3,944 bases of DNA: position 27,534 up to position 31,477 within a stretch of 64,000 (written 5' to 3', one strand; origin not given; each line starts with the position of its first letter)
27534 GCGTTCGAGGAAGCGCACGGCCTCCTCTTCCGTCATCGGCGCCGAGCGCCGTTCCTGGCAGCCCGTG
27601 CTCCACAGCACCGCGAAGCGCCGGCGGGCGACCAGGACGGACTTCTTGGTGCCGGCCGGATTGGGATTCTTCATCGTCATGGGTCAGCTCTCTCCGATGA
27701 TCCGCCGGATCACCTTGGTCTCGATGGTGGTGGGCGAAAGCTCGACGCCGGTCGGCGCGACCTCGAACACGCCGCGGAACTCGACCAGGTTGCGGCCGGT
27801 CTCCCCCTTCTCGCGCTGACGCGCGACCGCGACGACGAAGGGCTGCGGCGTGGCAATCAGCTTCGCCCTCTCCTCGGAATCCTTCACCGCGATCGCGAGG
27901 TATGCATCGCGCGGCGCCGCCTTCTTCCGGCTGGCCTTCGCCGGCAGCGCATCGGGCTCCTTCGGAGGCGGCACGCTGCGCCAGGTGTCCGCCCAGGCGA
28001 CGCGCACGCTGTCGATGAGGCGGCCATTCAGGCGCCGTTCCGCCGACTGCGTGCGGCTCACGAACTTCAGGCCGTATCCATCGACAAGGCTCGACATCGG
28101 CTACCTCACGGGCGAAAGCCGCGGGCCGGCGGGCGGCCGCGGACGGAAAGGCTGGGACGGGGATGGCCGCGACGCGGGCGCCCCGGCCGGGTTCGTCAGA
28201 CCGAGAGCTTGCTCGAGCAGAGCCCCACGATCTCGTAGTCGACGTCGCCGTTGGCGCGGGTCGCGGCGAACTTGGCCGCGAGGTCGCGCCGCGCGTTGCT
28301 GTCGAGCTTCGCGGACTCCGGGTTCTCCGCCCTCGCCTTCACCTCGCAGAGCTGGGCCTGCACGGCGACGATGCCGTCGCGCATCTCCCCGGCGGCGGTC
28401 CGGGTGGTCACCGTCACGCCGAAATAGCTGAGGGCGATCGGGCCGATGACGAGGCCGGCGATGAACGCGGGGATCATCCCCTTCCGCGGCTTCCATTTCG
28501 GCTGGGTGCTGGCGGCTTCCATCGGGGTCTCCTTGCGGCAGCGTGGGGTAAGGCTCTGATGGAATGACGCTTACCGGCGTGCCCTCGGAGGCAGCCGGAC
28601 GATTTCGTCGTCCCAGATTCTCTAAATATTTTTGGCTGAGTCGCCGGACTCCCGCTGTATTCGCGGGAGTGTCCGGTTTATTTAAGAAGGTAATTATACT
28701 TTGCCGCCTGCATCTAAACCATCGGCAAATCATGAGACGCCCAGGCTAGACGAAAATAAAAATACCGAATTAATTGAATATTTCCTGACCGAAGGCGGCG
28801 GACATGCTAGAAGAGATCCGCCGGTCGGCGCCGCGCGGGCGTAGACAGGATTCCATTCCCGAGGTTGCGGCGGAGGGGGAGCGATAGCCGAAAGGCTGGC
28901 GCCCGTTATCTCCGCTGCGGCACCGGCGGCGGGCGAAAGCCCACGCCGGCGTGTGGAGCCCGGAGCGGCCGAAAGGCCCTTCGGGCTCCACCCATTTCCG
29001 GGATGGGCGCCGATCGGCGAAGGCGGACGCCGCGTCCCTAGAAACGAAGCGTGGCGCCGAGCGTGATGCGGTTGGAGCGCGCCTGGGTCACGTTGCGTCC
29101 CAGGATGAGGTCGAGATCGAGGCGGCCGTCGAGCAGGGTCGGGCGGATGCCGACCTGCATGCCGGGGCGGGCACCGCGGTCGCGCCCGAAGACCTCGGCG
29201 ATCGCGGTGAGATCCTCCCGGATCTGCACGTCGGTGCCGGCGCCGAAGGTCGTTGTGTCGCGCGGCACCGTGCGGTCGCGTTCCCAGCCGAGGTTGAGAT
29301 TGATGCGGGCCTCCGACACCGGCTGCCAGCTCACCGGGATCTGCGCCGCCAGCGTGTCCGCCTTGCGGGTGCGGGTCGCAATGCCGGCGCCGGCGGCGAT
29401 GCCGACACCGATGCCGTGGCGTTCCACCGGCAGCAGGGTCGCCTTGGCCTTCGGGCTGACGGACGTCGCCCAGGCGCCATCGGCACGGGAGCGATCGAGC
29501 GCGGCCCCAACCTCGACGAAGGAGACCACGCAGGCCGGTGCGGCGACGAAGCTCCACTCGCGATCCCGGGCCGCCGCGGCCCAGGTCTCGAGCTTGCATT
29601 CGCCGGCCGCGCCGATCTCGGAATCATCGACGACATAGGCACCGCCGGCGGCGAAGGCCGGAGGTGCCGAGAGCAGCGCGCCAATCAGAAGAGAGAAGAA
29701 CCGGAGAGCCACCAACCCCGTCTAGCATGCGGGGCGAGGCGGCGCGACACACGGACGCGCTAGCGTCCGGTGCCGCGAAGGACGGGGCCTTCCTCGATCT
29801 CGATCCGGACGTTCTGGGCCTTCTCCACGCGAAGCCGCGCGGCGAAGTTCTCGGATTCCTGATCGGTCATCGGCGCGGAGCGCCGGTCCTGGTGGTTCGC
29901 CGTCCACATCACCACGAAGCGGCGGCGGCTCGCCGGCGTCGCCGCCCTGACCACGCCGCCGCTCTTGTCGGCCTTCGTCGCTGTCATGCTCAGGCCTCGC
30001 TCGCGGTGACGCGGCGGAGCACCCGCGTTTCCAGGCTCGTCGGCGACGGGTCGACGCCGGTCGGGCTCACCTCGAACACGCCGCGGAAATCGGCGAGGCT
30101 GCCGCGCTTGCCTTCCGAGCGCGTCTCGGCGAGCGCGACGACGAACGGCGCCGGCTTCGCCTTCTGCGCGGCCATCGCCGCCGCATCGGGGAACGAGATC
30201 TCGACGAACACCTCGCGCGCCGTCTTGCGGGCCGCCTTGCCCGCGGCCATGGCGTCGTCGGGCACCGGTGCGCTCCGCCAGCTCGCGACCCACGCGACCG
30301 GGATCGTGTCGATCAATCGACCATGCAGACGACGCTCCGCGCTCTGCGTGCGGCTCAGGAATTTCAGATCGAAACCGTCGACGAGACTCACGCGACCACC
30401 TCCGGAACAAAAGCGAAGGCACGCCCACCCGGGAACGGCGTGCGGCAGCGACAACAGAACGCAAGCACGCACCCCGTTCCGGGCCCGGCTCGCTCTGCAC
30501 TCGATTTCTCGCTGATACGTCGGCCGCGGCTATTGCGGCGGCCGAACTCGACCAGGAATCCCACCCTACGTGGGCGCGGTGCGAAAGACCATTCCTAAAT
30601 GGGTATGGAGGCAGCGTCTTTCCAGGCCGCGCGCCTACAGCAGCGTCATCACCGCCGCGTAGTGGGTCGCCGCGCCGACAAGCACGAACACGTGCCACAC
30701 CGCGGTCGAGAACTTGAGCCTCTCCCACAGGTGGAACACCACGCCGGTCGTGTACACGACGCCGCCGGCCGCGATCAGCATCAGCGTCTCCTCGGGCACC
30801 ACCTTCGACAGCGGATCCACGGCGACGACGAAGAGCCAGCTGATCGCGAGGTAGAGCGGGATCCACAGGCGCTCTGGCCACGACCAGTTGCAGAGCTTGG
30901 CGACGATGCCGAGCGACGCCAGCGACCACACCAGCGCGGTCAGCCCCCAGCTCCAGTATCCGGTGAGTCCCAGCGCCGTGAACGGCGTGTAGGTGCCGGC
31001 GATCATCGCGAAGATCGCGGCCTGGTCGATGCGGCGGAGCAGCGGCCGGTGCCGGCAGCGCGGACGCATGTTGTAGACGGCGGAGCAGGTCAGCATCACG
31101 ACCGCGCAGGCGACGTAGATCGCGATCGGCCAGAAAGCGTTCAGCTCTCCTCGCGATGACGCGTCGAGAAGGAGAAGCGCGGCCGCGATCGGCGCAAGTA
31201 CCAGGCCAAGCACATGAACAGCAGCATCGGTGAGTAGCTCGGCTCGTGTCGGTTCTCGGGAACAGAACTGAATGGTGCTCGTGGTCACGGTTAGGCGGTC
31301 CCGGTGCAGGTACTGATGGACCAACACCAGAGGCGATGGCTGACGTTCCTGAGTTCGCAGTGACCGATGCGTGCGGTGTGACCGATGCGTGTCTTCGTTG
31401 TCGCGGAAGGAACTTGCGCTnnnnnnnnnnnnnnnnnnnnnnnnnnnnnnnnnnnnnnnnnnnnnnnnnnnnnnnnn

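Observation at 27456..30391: Duplicated unknown two-gene module (A ~135 aa + B ~75 aa) in the same local region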

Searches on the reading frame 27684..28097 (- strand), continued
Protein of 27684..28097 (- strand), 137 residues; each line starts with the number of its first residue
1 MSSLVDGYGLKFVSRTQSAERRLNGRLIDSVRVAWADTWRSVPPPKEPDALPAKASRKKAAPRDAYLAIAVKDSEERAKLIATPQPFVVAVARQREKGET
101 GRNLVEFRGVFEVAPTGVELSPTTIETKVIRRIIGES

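Call 90: find_encoding_contigs(protein=P0127, flank=7000, max_places=1)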
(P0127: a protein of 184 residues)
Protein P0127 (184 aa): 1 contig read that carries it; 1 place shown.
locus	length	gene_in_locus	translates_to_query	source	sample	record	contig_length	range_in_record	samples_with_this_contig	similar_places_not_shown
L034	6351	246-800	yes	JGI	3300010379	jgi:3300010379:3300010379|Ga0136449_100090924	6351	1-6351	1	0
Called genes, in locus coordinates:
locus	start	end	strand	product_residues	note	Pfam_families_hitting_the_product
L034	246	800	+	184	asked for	-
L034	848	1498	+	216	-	-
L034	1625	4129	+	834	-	PF00999:Na_H_Exchanger, PF00027:cNMP_binding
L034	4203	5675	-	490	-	PF13176:TPR_7 (faint), PF13414:TPR_11 (faint), PF17874:TPR_MalT (faint), PF00515:TPR_1 (weak), PF07719:TPR_2 (faint), PF13181:TPR_8 (faint), PF13374:TPR_10 (weak), PF13424:TPR_12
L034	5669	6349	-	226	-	?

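Call 91: find_encoding_contigs(protein=P0024, flank=7000, max_places=1)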
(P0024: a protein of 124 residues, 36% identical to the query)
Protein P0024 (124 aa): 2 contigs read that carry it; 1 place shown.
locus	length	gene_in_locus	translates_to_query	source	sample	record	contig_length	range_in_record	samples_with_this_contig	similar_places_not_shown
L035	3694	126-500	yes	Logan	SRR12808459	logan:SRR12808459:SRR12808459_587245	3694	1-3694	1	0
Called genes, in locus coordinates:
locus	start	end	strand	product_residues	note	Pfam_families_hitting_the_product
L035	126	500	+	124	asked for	-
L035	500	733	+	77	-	-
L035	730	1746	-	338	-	PF10546:P63C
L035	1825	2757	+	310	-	PF03400:DDE_Tnp_IS1 (faint)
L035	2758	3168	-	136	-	-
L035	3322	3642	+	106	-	-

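Call 97: search_protein_families(library=pfam, proteins=[L004:8017-8283:+, L007:6685-6984:+, L001:3225-3710:+, L033:7367-7603:+, L017:7508-7876:+, L004:7256-7591:+], max_evalue=1)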
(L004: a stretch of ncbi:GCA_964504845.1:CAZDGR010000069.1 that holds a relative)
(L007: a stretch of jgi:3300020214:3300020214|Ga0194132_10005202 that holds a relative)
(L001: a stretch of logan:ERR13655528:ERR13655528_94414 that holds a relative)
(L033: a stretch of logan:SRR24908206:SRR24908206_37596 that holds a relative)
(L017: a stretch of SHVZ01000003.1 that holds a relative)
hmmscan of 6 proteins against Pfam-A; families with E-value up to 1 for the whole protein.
L004:8017-8283:+ (88 aa): 0 families

L007:6685-6984:+ (99 aa): 0 families

L001:3225-3710:+ (161 aa): 0 families

L033:7367-7603:+ (79 aa): 0 families

L017:7508-7876:+ (122 aa): 2 families
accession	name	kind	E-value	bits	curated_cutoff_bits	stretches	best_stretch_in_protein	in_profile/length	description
PF20089.4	DUF6481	-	5.1e-22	79.1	24.6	1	5-122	1-119/119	Family of unknown function (DUF6481)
PF06459.17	RR_TM4-6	-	0.39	10.9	25.1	1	6-106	48-148/277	Ryanodine Receptor TM 4-6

L004:7256-7591:+ (111 aa): 1 family
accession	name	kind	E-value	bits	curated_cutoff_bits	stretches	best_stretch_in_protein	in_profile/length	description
PF24073.1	DUF7365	-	0.28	11.8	27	1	28-78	16-65/101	Coiled-coil region of unknown function (DUF7365)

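Call 98: search_protein_families(library=ncbifam, proteins=[L033:7367-7603:+, L021:8347-8571:+, P0023, P0147, L004:8017-8283:+, L007:6685-6984:+], max_evalue=1)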
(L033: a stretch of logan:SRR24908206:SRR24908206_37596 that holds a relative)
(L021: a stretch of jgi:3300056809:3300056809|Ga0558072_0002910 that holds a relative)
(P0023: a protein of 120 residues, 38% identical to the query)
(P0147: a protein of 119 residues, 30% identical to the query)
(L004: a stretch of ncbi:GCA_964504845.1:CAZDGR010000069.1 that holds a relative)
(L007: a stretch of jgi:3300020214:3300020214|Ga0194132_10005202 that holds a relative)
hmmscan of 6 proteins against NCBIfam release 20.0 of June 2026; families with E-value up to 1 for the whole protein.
L033:7367-7603:+ (79 aa): 0 families

L021:8347-8571:+ (75 aa): 0 families

P0023 (120 aa): 0 families

P0147 (119 aa): 0 families

L004:8017-8283:+ (88 aa): 0 families

L007:6685-6984:+ (99 aa): 0 families

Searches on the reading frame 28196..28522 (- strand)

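Call 3: search_protein_families(library=pfam, proteins=[window:28196-28522:-], max_evalue=1)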
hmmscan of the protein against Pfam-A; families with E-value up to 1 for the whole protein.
window:28196-28522:- (108 aa): 2 families
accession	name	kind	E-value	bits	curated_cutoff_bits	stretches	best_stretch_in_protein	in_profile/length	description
PF23235.1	WH3_Lhr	-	0.075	13.8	27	1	43-100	17-76/95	Large helicase-related protein, winged-helix domain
PF22118.2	MtrF-like_dom-III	-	0.16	11.9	27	0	38-64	90-116/143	Decaheme cytochrome c component MtrF-like domain III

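Call 4: search_protein_families(library=ncbifam, proteins=[window:28196-28522:-], max_evalue=1)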
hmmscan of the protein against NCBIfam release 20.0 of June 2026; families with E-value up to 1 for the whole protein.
window:28196-28522:- (108 aa): 2 families
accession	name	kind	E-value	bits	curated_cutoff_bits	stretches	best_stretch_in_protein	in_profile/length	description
NF053524.1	thylo_ssl2009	equivalog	0.052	14.3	58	1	15-86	6-72/90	ssl2009 family thylakoid membrane protein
NF041735.1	hist_kin_RppB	equivalog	0.11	11.3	400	1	21-66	201-246/438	two-component system sensor histidine kinase RppB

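Call 43: search_protein_families(library=phrogs, proteins=[window:28196-28522:-], max_evalue=0.1)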
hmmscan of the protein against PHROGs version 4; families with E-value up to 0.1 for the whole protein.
window:28196-28522:- (108 aa): 0 families

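Call 70: search_protein_families(library=padloc, proteins=[window:28196-28522:-], max_evalue=0.1)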
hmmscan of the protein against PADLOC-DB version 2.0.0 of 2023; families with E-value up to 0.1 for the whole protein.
window:28196-28522:- (108 aa): 1 family
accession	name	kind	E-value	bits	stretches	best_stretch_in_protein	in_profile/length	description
PDLC03709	HEase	-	0.0017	15.2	1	19-103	317-399/454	homing endonuclease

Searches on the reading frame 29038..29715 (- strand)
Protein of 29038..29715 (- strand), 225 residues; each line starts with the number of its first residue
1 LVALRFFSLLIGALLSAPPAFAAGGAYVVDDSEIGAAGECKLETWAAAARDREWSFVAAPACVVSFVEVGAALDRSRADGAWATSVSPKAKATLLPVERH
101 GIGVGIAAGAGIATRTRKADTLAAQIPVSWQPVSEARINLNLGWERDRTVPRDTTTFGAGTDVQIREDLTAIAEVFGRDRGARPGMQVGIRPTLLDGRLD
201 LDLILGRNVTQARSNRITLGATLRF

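Call 3: search_protein_families(library=pfam, proteins=[window:29038-29715:-], max_evalue=1)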
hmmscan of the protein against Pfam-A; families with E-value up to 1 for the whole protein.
window:29038-29715:- (225 aa): 0 families

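Call 4: search_protein_families(library=ncbifam, proteins=[window:29038-29715:-], max_evalue=1)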
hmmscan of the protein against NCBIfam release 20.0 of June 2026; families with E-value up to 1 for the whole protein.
window:29038-29715:- (225 aa): 1 family
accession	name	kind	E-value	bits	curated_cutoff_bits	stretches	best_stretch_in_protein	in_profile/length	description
NF041846.1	blaBIM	exception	0.22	10.6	535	1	24-73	173-221/245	BIM family subclass B1 metallo-beta-lactamase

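Call 70: search_protein_families(library=padloc, proteins=[window:29038-29715:-], max_evalue=0.1)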
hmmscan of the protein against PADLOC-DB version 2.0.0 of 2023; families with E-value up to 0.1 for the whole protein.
window:29038-29715:- (225 aa): 0 families

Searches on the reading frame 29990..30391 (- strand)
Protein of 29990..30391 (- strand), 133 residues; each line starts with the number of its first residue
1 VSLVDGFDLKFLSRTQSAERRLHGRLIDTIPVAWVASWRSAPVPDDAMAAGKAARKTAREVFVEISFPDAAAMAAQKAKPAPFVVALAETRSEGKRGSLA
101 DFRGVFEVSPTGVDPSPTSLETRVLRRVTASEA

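Call 3: search_protein_families(library=pfam, proteins=[window:29990-30391:-], max_evalue=1)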
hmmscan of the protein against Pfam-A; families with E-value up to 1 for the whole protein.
window:29990-30391:- (133 aa): 0 families

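Call 4: search_protein_families(library=ncbifam, proteins=[window:29990-30391:-], max_evalue=1)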
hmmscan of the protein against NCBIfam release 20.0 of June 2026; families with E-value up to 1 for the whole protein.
window:29990-30391:- (133 aa): 1 family
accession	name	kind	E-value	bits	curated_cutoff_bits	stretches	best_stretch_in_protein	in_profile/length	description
NF042990.1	olalg_lyase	equivalog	0.096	10.9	1400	1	54-103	340-389/727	oligoalginate lyase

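Call 43: search_protein_families(library=phrogs, proteins=[window:29990-30391:-], max_evalue=0.1)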
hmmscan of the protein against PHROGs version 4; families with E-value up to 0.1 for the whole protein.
window:29990-30391:- (133 aa): 0 families

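Call 70: search_protein_families(library=padloc, proteins=[window:29990-30391:-], max_evalue=0.1)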
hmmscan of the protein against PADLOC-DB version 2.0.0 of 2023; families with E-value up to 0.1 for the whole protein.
window:29990-30391:- (133 aa): 0 families

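Call 99: list_cluster_members(proteins=[P0001, window:29990-30391:-, window:27456-27680:-, window:29760-29987:-, window:28196-28522:-])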
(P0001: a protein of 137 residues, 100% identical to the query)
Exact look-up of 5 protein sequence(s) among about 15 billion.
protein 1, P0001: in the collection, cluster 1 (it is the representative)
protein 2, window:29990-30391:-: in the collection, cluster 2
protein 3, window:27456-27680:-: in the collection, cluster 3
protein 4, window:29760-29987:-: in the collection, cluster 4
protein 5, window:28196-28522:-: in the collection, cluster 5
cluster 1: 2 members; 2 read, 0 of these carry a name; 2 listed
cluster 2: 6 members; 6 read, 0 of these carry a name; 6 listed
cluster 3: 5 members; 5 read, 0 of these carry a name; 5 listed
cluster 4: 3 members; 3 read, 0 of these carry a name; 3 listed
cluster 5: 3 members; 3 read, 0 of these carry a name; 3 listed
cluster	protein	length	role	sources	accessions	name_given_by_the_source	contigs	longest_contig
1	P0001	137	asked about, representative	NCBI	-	-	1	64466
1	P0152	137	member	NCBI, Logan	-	-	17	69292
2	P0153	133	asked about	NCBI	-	-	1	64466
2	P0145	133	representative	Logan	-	-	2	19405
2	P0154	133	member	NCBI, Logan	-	-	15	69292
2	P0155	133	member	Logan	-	-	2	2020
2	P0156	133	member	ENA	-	-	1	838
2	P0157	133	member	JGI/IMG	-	-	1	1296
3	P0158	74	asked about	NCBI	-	-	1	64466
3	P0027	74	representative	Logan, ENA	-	-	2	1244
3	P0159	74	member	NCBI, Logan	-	-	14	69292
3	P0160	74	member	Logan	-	-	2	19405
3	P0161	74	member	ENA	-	-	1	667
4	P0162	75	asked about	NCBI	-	-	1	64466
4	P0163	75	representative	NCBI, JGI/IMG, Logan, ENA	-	-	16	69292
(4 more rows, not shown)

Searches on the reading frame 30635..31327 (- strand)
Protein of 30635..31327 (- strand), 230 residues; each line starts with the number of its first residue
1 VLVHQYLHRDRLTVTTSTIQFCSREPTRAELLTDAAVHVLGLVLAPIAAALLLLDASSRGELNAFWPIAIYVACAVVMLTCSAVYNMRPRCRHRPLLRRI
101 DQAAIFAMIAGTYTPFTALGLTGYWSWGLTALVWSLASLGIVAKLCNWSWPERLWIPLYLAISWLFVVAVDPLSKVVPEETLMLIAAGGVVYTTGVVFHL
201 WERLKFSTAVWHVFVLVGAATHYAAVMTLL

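Call 3: search_protein_families(library=pfam, proteins=[window:30635-31327:-], max_evalue=1)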
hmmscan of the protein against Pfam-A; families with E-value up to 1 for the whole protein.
window:30635-31327:- (230 aa): 1 family
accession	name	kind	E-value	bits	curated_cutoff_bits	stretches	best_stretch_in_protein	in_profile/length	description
PF03006.26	HlyIII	-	2.4e-27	96.5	26.2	1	36-223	11-224/224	Haemolysin-III related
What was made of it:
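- Checked: HlyIII at 30635-31327 is confirmed (Pfam 2.4e-27, call 3).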
